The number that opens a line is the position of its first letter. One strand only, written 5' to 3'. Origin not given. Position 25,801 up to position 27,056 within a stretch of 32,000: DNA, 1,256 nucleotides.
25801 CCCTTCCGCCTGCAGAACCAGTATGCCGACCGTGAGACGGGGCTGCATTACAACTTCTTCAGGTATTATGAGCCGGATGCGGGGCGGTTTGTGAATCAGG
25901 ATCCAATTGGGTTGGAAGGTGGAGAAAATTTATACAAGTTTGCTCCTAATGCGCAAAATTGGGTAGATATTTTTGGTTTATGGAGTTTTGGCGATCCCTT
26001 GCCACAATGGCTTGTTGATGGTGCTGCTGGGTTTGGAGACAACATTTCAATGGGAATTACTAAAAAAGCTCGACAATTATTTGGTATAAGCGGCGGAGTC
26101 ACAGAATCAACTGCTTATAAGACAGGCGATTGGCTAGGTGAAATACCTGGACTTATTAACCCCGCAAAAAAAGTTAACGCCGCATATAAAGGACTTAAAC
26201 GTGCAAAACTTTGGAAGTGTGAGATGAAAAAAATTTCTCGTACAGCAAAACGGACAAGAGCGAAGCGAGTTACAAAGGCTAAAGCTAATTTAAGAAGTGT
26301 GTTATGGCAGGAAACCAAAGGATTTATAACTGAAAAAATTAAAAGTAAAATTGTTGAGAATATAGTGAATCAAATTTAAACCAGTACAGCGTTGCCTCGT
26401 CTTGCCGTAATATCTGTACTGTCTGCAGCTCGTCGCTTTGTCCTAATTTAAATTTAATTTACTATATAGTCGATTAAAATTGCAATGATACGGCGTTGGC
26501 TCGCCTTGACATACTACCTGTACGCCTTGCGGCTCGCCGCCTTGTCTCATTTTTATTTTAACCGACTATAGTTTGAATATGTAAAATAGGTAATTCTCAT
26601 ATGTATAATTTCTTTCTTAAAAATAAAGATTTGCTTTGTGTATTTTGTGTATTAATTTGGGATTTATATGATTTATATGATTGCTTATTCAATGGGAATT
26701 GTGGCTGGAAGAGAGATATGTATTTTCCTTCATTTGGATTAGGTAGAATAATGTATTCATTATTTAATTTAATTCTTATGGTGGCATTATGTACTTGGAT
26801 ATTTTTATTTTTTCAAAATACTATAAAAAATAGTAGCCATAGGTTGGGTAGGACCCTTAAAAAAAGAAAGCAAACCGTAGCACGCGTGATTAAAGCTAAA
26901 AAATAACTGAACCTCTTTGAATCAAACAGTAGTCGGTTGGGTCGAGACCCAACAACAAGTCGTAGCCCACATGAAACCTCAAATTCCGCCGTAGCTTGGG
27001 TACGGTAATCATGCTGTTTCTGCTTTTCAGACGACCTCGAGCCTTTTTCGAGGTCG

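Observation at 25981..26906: Orphan cassette 3 carries a third unknown toxin tip and a displaced candidate immunity gene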

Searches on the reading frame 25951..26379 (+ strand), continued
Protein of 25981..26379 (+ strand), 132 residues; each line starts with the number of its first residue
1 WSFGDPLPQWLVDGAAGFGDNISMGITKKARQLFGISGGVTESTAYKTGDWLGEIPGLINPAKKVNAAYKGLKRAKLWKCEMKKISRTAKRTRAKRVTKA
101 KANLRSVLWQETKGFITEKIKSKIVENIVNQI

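Call 69: fold_search(model_id=the predicted structure, library=pdb)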
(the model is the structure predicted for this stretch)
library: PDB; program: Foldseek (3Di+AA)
matches with E <= 10: 16; with E <= 0.001: 0
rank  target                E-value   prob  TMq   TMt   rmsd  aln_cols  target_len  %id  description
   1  9ban_A                3.3e+00  0.06  0.16  0.22  10.2        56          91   14  The Anti-Mullerian Hormone prodomain in complex with the growth factor and 6E11 Fab in C1 symmetry (released 2025-01-29)
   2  6ta5_E                4.7e+00  0.06  0.16  0.08   9.4        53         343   13  OprM-MexA complex from the MexAB-OprM Pseudomonas aeruginosa whole assembly reconstituted in nanodiscs (released 2020-09-16)
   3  1t5e_A                5.4e+00  0.04  0.16  0.11  10.3        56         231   16  The structure of MexA (released 2004-05-18)
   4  6iok_K                5.4e+00  0.04  0.17  0.08  10.6        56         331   16  Cryo-EM structure of multidrug efflux pump MexAB-OprM (0 degree state) (released 2019-04-03)
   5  7sqc_P2               5.8e+00  0.03  0.20  0.05  16.1        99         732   17  Ciliary C1 central pair apparatus isolated from Chlamydomonas reinhardtii (released 2022-04-13)
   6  6iok_J                6.3e+00  0.04  0.17  0.08  10.6        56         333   16  Cryo-EM structure of multidrug efflux pump MexAB-OprM (0 degree state) (released 2019-04-03)
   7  6lhm_B                7.3e+00  0.01  0.14  0.08  13.0        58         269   21  Structure of human PYCR2 (released 2020-10-28)
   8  4dk1_A                7.8e+00  0.03  0.16  0.09   9.5        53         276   13  Crystal Structure of MacA-MexA chimeric protein, containing the Pseudomonas aeruginosa MexA alpha-hairpin domain. (released 2012-03-07)
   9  8zo9_h                7.8e+00  0.01  0.14  0.19  13.9        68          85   22  Structure of the wild-type PSI-9VCPI supercomplex in Nannochloropsis oceanica (released 2025-12-03)
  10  2f6m_D                8.4e+00  0.03  0.16  0.20  11.7        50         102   14  Structure of a Vps23-C:Vps28-N subcomplex (released 2006-04-18)
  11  1vf7_B                8.4e+00  0.03  0.16  0.11  10.0        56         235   16  Crystal structure of the membrane fusion protein, MexA of the multidrug transporter (released 2004-05-25)
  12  4dk1_C                8.4e+00  0.03  0.16  0.09   9.5        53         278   13  Crystal Structure of MacA-MexA chimeric protein, containing the Pseudomonas aeruginosa MexA alpha-hairpin domain. (released 2012-03-07)
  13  1vf7_C                9.0e+00  0.02  0.17  0.11   8.8        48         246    8  Crystal structure of the membrane fusion protein, MexA of the multidrug transporter (released 2004-05-25)
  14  5ibl_A                9.0e+00  0.02  0.16  0.18  16.3        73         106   10  Human antibody 6639 in complex with influenza hemagglutinin H1 X-181 (released 2016-11-09)
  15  9kjy_E                9.7e+00  0.04  0.26  0.09   6.0        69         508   16  Cryo-EM structure of the Retron-Eco7 complex (state 2) (released 2025-11-12)
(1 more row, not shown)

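Call 73: find_encoding_contigs(protein=P0079, flank=3000, max_places=2)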
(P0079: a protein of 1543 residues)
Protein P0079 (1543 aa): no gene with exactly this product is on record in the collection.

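Call 74: find_encoding_contigs(protein=P0157, flank=5000, max_places=2)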
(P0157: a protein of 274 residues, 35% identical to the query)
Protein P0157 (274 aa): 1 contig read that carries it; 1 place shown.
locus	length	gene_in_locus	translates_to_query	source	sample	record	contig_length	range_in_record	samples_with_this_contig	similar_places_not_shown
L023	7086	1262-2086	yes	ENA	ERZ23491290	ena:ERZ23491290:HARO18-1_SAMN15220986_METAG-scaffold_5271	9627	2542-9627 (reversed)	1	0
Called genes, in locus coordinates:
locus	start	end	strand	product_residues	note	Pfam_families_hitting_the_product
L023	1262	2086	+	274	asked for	PF25023:TEN_YD-shell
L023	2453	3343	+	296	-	PF25023:TEN_YD-shell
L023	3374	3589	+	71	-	-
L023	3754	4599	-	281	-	-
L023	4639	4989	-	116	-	-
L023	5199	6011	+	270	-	PF01177:Asp_Glu_race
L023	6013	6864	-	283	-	PF00581:Rhodanese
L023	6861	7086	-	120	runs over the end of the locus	PF11964:SpoIIAA-like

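Call 77: find_related_loci(query=A5, collection=metagenome_contigs, flank=7000)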
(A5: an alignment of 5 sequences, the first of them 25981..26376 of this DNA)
Query A5 (132 aa) in metagenome_contigs; peptide patterns used: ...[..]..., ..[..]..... (x = any residue, [..] = any of these).
600 stretches matched a pattern (row limit reached: there are more); 5 encode a relative of the query (tblastn E <= 1e-3); 5 distinct loci.
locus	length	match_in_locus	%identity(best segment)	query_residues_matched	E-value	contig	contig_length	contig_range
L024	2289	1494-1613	58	1-40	4e-12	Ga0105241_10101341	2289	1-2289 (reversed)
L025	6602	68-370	34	1-97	5e-12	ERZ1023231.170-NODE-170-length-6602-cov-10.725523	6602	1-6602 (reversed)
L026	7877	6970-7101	55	1-44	2e-11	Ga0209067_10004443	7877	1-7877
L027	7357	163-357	42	7-70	1e-10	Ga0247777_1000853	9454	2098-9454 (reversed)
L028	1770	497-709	39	8-74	2e-9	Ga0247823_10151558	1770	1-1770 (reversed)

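Call 87: search_protein_families(library=ncbifam, proteins=[P0007, P0009, P0018, P0020, P0014, P0029, P0111, P0046, P0050, P0036], max_evalue=0.01)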
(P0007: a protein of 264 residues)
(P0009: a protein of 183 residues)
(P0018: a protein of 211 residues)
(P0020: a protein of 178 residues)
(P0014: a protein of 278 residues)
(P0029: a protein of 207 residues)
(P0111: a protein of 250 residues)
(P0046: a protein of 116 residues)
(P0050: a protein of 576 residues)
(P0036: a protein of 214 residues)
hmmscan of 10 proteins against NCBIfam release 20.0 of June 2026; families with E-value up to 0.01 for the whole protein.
P0007 (264 aa): 2 families
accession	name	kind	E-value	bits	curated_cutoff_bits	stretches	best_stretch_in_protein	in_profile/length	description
NF041261.1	RHS_core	equivalog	2.6e-26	91.8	2000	1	28-133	1154-1261/1261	RHS element core protein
TIGR03696.1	Rhs_assc_core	domain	4.8e-26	91.1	32.5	1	57-133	1-76/76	RHS repeat-associated core domain-containing protein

P0009 (183 aa): 0 families

P0018 (211 aa): 1 family
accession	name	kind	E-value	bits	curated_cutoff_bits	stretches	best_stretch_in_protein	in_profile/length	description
TIGR03696.1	Rhs_assc_core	domain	0.0053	17.2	32.5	0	1-20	57-76/76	RHS repeat-associated core domain-containing protein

P0020 (178 aa): 0 families

P0014 (278 aa): 2 families
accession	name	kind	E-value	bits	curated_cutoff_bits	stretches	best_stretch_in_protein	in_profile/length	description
TIGR03696.1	Rhs_assc_core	domain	5.5e-28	97.3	32.5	1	47-121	1-76/76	RHS repeat-associated core domain-containing protein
NF041261.1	RHS_core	equivalog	2.3e-16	58.9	2000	1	22-121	1159-1261/1261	RHS element core protein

P0029 (207 aa): 1 family
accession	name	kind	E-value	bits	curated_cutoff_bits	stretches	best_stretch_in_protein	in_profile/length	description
TIGR03696.1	Rhs_assc_core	domain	4.3e-06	27.1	32.5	1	47-73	50-76/76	RHS repeat-associated core domain-containing protein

P0111 (250 aa): 2 families
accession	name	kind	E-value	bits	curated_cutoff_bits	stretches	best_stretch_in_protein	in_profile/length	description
TIGR03696.1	Rhs_assc_core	domain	1.2e-22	80.2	32.5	1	20-98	1-76/76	RHS repeat-associated core domain-containing protein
NF041261.1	RHS_core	equivalog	1.2e-10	39.9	2000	1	3-98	1167-1261/1261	RHS element core protein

P0046 (116 aa): 0 families

P0050 (576 aa): 6 families
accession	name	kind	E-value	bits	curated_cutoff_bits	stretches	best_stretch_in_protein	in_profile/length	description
TIGR03696.1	Rhs_assc_core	domain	8.1e-24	83.9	32.5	1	324-395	12-76/76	RHS repeat-associated core domain-containing protein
NF041261.1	RHS_core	equivalog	2.7e-23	81.8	2000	2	281-395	1153-1261/1261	RHS element core protein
NF047638.1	throspo3_MtsC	equivalog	1.1e-10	41.1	350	1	174-223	193-242/428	cell-cell cohesion MYXO-CTERM protein MtsC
TIGR01643.1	YD_repeat_2x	repeat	1.6e-09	37.9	15.8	1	101-130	1-31/42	YD repeat-containing protein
NF045500.1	Omp28_seleno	equivalog_domain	4.3e-06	26.4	200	1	171-211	269-309/377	Omp28-related selenoprotein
NF049990.1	CellobisidaseCelK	equivalog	0.0018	16.5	1700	1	203-266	822-883/889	cellulose 1,4-beta-cellobiosidase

P0036 (214 aa): 2 families
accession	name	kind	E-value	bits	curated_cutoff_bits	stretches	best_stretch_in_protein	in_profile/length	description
TIGR03696.1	Rhs_assc_core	domain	3e-20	72.5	32.5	1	3-55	24-76/76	RHS repeat-associated core domain-containing protein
NF041261.1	RHS_core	equivalog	2.9e-09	35.3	2000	1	2-55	1209-1261/1261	RHS element core protein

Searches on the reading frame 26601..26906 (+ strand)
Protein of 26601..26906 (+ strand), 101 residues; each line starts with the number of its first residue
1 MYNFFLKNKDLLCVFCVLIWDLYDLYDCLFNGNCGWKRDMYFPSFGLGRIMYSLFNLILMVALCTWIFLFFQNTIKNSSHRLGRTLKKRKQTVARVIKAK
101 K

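Call 5: search_protein_families(library=pfam, proteins=[window:26601-26906:+], max_evalue=0.1)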
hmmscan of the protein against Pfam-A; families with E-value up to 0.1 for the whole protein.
window:26601-26906:+ (101 aa): 0 families

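Call 6: search_protein_families(library=ncbifam, proteins=[window:26601-26906:+], max_evalue=0.1)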
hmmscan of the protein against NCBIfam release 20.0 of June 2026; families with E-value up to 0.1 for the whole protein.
window:26601-26906:+ (101 aa): 1 family
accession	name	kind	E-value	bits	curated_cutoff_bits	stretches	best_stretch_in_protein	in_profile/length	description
NF046074.1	UpsB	equivalog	0.059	13.5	70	1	49-96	5-52/126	pilin subunit UpsB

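Call 15: find_homologous_proteins(query=window:26601-26903:+, max_evalue=0.01)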
Query window:26601-26903:+ (101 aa): 3 proteins with E <= 0.01 among 3 candidates.
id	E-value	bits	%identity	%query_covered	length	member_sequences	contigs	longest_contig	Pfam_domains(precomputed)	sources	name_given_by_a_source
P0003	4.1e-62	225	99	100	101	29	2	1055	-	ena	-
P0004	3.5e-61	222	98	100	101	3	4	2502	-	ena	-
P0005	3.5e-37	145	84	75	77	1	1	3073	-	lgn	-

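Call 16: find_encoding_contigs(protein=P0004, flank=5000)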
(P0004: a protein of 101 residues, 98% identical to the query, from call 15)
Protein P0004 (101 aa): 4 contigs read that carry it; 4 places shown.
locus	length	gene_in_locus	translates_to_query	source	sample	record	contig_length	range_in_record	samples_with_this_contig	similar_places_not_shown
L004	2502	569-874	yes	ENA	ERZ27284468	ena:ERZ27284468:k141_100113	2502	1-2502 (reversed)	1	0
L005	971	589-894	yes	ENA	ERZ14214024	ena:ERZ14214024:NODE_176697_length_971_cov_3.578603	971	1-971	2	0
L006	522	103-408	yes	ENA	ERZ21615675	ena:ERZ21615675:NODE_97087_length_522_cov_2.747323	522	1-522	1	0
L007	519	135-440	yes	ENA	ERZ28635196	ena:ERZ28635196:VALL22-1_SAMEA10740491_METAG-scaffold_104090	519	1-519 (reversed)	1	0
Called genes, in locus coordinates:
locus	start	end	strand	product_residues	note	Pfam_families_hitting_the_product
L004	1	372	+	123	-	?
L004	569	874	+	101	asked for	-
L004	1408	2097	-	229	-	PF00005:ABC_tran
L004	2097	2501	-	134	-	?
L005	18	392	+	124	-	-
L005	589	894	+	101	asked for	-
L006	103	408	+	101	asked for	-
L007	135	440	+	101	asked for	-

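Call 17: find_encoding_contigs(protein=P0005, flank=5000)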
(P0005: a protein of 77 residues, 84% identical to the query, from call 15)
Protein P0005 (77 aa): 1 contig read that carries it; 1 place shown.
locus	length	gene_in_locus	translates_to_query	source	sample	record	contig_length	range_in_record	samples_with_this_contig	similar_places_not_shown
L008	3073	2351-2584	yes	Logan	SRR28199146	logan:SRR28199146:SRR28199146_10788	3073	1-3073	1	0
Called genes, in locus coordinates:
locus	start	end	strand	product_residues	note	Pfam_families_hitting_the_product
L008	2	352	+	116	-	?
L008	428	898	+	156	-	PF07963:N_methyl, PF16732:ComP_DUS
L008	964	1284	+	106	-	-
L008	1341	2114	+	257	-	PF03372:Exo_endo_phos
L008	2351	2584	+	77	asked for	-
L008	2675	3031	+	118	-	-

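Call 18: find_encoding_contigs(protein=P0003, flank=5000)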
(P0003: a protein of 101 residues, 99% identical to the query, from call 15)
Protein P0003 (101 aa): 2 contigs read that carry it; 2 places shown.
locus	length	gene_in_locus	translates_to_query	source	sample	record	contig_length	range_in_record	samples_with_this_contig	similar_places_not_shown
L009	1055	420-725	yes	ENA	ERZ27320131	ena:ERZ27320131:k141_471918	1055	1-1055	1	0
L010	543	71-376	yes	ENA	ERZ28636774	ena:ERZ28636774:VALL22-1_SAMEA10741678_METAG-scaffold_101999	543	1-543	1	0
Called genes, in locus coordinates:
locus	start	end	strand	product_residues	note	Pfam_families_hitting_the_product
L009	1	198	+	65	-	?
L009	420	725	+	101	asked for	-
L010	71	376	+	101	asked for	-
